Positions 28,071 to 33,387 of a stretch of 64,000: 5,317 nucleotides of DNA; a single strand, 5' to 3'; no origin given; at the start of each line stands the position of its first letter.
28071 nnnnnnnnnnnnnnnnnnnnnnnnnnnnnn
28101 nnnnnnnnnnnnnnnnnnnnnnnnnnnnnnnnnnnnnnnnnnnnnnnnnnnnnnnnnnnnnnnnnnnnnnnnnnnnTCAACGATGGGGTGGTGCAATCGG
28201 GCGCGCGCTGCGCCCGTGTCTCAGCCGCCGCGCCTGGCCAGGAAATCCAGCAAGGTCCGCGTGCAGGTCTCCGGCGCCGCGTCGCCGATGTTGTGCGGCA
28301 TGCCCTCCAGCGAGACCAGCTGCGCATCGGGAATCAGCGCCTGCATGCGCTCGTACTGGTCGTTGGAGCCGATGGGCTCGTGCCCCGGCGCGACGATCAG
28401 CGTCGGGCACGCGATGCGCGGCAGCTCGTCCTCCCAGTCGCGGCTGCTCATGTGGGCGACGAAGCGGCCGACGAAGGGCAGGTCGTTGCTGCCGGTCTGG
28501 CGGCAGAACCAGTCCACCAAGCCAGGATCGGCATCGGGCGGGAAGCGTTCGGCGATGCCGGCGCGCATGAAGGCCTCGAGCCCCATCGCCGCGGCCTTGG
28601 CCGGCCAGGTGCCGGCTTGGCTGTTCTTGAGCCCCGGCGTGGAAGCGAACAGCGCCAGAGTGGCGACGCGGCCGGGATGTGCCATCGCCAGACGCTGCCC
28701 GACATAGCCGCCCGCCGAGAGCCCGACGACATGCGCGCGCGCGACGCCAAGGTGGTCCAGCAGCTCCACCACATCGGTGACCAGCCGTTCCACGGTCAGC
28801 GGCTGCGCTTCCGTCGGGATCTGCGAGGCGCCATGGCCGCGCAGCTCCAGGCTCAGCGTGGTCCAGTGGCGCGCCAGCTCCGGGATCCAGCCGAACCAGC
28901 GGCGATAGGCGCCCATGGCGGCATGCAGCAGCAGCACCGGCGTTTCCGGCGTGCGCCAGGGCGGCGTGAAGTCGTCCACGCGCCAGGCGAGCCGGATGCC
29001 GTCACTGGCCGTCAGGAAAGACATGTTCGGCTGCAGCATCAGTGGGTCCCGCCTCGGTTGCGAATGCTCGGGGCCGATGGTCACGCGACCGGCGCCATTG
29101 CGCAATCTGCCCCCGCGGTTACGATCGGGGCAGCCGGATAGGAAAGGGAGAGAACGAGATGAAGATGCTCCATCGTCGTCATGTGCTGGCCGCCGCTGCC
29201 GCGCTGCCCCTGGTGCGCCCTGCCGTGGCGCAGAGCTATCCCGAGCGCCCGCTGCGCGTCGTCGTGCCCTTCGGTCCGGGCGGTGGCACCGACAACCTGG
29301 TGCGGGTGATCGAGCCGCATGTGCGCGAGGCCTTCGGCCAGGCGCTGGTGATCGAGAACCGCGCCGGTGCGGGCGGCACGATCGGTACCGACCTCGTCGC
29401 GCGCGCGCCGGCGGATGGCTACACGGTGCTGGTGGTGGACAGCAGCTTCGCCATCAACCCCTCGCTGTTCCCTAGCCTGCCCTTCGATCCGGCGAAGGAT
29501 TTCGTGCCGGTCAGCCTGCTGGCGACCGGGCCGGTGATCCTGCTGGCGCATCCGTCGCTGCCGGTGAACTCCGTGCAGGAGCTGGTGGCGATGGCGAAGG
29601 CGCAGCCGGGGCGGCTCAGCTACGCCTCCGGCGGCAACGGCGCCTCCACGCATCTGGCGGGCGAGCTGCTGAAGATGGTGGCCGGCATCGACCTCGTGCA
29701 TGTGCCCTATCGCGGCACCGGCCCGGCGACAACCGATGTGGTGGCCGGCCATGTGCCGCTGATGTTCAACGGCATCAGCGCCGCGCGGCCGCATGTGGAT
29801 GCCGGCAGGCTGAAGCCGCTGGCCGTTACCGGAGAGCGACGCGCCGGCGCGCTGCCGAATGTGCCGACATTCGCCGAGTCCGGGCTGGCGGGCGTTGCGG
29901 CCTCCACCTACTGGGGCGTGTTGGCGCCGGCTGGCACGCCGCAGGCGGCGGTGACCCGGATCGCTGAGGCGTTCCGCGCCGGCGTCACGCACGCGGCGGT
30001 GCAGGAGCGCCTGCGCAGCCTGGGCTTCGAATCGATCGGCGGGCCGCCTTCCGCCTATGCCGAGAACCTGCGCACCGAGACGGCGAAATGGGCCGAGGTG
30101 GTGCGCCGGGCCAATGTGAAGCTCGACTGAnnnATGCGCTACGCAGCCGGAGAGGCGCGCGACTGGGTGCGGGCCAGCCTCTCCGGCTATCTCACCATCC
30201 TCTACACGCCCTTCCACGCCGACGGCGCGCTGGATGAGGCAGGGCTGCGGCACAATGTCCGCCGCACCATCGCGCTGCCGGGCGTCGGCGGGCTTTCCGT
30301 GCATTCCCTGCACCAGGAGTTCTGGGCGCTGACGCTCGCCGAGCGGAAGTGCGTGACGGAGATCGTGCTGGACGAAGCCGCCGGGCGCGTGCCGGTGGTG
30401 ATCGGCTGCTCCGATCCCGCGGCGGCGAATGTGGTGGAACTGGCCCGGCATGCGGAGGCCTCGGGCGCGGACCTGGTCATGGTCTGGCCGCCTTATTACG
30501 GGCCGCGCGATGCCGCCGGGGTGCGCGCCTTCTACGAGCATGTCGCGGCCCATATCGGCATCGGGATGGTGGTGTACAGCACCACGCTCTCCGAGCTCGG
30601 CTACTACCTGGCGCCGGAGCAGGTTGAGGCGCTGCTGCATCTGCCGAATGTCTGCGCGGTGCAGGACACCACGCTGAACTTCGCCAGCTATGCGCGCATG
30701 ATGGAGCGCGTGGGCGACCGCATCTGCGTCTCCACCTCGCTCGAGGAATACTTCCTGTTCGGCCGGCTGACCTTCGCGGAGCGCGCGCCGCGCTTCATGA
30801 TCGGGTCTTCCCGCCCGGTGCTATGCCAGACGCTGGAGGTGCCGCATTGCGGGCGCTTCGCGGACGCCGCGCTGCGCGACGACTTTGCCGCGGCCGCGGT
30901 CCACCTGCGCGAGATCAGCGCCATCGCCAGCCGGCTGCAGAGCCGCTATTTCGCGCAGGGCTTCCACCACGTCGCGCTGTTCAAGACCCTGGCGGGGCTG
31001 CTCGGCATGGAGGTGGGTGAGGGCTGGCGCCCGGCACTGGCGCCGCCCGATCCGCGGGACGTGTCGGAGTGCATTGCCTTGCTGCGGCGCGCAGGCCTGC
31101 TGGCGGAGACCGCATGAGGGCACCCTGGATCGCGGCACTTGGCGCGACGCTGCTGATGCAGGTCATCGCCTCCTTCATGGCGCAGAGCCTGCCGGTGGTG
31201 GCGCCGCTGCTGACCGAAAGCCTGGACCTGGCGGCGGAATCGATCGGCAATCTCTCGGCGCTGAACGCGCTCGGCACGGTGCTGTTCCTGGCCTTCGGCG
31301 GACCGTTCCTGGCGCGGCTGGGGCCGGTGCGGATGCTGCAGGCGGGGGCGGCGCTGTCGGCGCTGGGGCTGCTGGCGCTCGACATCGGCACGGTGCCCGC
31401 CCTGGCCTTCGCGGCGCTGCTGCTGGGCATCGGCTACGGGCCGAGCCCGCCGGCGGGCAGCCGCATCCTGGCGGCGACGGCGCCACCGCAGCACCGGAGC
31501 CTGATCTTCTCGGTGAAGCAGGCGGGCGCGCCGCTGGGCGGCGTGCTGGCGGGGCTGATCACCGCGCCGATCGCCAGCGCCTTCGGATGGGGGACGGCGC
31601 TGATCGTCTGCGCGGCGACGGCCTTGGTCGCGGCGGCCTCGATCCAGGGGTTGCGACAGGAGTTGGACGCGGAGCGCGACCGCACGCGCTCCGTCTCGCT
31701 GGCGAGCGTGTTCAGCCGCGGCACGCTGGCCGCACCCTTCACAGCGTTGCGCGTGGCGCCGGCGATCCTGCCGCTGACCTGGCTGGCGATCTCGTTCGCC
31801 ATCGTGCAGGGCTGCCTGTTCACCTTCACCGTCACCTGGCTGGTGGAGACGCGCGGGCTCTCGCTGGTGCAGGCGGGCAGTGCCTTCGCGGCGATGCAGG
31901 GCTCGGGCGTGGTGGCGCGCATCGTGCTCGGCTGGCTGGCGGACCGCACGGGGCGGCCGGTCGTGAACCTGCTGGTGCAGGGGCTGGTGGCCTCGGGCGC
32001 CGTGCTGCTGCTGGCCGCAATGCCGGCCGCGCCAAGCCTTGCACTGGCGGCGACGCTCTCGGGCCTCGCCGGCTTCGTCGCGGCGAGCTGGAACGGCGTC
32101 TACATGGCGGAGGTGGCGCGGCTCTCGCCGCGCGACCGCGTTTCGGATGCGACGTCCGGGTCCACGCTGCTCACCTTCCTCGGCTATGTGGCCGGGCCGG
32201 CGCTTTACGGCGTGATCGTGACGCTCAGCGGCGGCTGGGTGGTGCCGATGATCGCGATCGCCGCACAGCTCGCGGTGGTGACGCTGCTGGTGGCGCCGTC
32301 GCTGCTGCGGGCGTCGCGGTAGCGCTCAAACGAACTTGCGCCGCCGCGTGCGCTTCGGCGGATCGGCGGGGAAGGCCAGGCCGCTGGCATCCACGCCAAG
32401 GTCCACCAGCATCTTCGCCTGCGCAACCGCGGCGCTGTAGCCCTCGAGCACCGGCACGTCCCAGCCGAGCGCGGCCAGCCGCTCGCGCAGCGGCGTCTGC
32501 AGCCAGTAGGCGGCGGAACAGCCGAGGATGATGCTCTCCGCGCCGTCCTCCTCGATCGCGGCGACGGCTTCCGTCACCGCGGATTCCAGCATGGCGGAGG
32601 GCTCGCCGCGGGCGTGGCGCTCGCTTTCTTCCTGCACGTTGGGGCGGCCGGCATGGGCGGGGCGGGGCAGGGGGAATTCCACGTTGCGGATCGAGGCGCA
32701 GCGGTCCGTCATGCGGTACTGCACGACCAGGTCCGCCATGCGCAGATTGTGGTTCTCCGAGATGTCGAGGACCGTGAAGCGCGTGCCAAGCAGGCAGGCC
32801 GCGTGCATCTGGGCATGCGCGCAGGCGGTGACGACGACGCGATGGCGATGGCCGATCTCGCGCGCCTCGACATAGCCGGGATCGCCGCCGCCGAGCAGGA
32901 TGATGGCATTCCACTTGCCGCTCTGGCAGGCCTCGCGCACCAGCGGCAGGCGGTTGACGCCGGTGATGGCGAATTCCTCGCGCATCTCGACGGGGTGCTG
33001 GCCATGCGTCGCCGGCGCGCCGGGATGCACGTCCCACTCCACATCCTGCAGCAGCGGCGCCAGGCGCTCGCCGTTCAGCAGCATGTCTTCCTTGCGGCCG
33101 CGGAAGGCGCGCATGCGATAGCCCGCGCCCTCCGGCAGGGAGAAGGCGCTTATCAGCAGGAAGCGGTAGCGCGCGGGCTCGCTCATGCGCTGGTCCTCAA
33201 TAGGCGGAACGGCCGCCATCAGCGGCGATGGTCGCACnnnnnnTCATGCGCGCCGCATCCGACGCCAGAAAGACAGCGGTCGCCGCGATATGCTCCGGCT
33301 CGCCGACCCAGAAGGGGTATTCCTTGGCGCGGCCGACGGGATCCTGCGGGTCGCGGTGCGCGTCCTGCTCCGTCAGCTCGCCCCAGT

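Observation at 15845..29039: Protocatechuate dioxygenase embedded in a CoA-dependent cluster with no pcaB/pcaIJ/pcaF: candidate novel aromatic lower pathway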

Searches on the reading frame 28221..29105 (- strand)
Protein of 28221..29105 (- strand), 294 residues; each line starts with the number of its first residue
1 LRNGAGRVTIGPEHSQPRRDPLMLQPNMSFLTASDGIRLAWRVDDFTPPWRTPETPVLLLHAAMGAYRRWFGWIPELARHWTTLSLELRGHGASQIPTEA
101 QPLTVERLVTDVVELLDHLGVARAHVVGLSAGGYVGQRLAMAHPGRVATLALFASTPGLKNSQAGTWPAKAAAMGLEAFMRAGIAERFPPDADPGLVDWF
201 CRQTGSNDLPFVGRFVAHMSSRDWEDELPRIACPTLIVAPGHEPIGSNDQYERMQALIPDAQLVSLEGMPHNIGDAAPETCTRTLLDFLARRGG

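Call 8: search_protein_families(library=pfam, proteins=[window:28221-29105:-], max_evalue=0.001)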
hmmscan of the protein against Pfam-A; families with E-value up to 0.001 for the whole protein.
window:28221-29105:- (294 aa): 4 families
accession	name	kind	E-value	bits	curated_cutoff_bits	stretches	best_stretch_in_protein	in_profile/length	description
PF00561.26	Abhydrolase_1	-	1.5e-23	84.2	25.8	1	56-163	2-107/245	alpha/beta hydrolase fold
PF12697.13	Abhydrolase_6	-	5.9e-16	60.2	26.3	1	57-275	1-208/217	Alpha/beta hydrolase family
PF12146.15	Hydrolase_4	-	1.4e-10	41.3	27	1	57-273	7-234/239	Serine aminopeptidase, S33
PF03096.20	Ndr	-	1.3e-08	34.4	23.3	1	91-158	68-135/283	Ndr family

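Call 68: search_protein_families(library=ncbifam, proteins=[window:28221-29105:-], max_evalue=1e-8)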
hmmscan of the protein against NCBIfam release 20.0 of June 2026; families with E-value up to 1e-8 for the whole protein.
window:28221-29105:- (294 aa): 18 families
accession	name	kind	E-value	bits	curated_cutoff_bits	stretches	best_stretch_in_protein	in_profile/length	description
NF051488.1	bifunc_PcaDC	exception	9.7e-36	123.7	390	1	54-291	11-252/375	bifunctional 3-oxoadipate enol-lactonase/4-carboxymuconolactone decarboxylase PcaDC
TIGR02427.1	protocat_pcaD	equivalog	6e-32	111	255.85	1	51-289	9-250/251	3-oxoadipate enol-lactonase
NF051487.1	bifunc_PcaCD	exception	2.6e-24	86.1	430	1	52-290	170-412/413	bifunctional 4-carboxymuconolactone decarboxylase/3-oxoadipate enol-lactonase PcaCD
NF011457.0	PRK14875.1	equivalog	2.4e-19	69.5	307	1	54-156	132-232/372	acetoin dehydrogenase dihydrolipoyllysine-residue acetyltransferase subunit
TIGR03695.1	menH_SHCHC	equivalog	2.6e-18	66.4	208.55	1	55-164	3-113/252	2-succinyl-6-hydroxy-2,4-cyclohexadiene-1-carboxylate synthase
NF052610.1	macro_16_ester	equivalog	1.6e-16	60.5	420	1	99-157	71-129/281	alpha/beta fold macrolide esterase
TIGR03611.1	RutD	equivalog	3.6e-16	59.3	238.5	1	54-153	12-111/258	pyrimidine utilization protein D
NF050089.1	i_nPHAscl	equivalog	1.6e-14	53.7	300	1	54-156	18-118/288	intracellular short-chain-length polyhydroxyalkanoate depolymerase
TIGR03056.1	bchO_mg_che_rel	equivalog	2.6e-14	52.9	172.55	1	41-146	18-119/278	alpha/beta fold hydrolase BchO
NF033124.1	estX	equivalog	6e-13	48.5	600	1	87-156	58-128/280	macrolide esterase EstX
NF053693.1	esterase_mleCBF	exception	1.6e-12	47.4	564.5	1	100-156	72-128/279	CBF family alpha/beta fold macrolide esterase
NF045632.1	hydroxlase_HsaD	equivalog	2e-12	46.6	400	1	54-155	34-137/290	4,5:9,10-diseco-3-hydroxy-5,9,17-trioxoandrosta-1(10),2-diene-4-oate hydrolase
NF041759.1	mac_hydro_EstT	equivalog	1.9e-11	43.7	450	0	100-157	71-128/278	macrolide hydrolase EstT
NF053683.1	esterase_mleBRB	exception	3.2e-11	43.4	585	1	103-156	75-128/280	BRB family alpha/beta fold macrolide esterase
TIGR01738.1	bioH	equivalog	3.4e-11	43.3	206.95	1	58-173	8-114/245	pimeloyl-ACP methyl ester esterase BioH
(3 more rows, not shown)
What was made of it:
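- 28221..29105 (-): Alpha/beta hydrolase, a distant PcaD relative. Probably not part of the unit. TIGR02427 111 bits against a cut-off of 256 (call 68).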

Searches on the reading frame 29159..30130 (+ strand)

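Call 8: search_protein_families(library=pfam, proteins=[window:29159-30130:+], max_evalue=0.001)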
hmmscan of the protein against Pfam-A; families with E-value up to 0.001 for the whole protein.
window:29159-30130:+ (323 aa): 1 family
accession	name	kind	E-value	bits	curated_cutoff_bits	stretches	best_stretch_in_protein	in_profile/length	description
PF03401.19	TctC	-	2.5e-72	244.1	27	1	48-319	2-273/274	Tripartite tricarboxylate transporter family receptor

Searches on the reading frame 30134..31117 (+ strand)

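Call 8: search_protein_families(library=pfam, proteins=[window:30134-31117:+], max_evalue=0.001)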
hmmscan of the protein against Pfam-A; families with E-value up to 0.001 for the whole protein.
window:30134-31117:+ (327 aa): 1 family
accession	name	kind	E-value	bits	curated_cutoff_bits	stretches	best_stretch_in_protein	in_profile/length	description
PF00701.28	DHDPS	-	9.3e-31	107.1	22.1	1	16-201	2-185/289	Dihydrodipicolinate synthetase family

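Call 68: search_protein_families(library=ncbifam, proteins=[window:30134-31117:+], max_evalue=1e-8)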
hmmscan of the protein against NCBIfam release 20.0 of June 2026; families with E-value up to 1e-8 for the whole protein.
window:30134-31117:+ (327 aa): 6 families
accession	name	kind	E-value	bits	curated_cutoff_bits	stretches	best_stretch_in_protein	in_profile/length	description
NF002958.0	PRK03620.1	subfamily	6.8e-27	94.1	278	1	13-321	8-300/307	5-dehydro-4-deoxyglucarate dehydratase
NF003164.0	PRK04147.1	equivalog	1.6e-22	80.1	281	1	15-210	3-196/294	N-acetylneuraminate lyase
TIGR00674.1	dapA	equivalog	2e-22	79.4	206.15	1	20-199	3-180/286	4-hydroxy-tetrahydrodipicolinate synthase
TIGR03249.1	KdgD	equivalog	4e-22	78.7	373.95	1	13-199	6-187/299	5-dehydro-4-deoxyglucarate dehydratase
TIGR00683.1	nanA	equivalog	8.3e-20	71.3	382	1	16-197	1-181/293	N-acetylneuraminate lyase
TIGR02313.1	HpaI-NOT-DapA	exception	8.8e-20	70.7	396.7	1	18-204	3-189/294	2,4-dihydroxyhept-2-ene-1,7-dioic acid aldolase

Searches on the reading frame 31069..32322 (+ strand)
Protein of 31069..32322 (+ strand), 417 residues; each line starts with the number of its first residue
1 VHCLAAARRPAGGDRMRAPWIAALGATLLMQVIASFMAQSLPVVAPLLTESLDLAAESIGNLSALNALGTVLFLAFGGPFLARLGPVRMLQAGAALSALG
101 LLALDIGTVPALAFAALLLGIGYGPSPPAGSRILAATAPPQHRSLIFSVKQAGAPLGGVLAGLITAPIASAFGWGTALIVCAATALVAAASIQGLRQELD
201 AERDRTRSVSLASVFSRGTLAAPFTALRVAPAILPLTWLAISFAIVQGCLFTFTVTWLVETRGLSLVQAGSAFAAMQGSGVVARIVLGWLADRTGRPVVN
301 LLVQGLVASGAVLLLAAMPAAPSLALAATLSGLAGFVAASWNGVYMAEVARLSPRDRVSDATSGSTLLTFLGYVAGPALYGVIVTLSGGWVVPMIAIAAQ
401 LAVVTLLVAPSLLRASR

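Call 8: search_protein_families(library=pfam, proteins=[window:31069-32322:+], max_evalue=0.001)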
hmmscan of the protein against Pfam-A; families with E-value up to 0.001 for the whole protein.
window:31069-32322:+ (417 aa): 1 family
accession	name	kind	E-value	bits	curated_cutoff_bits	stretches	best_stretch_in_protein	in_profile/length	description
PF07690.21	MFS_1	-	3.7e-38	131.8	33.4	1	28-342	2-316/347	Major Facilitator Superfamily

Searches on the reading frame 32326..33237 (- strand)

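Call 8: search_protein_families(library=pfam, proteins=[window:32326-33237:-], max_evalue=0.001)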
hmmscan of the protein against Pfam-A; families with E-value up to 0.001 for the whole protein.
window:32326-33237:- (303 aa): 1 family
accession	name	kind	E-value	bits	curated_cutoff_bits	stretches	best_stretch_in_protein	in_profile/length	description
PF01177.27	Asp_Glu_race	-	2.1e-12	47.7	31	1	96-274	52-211/211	Asp/Glu/Hydantoin racemase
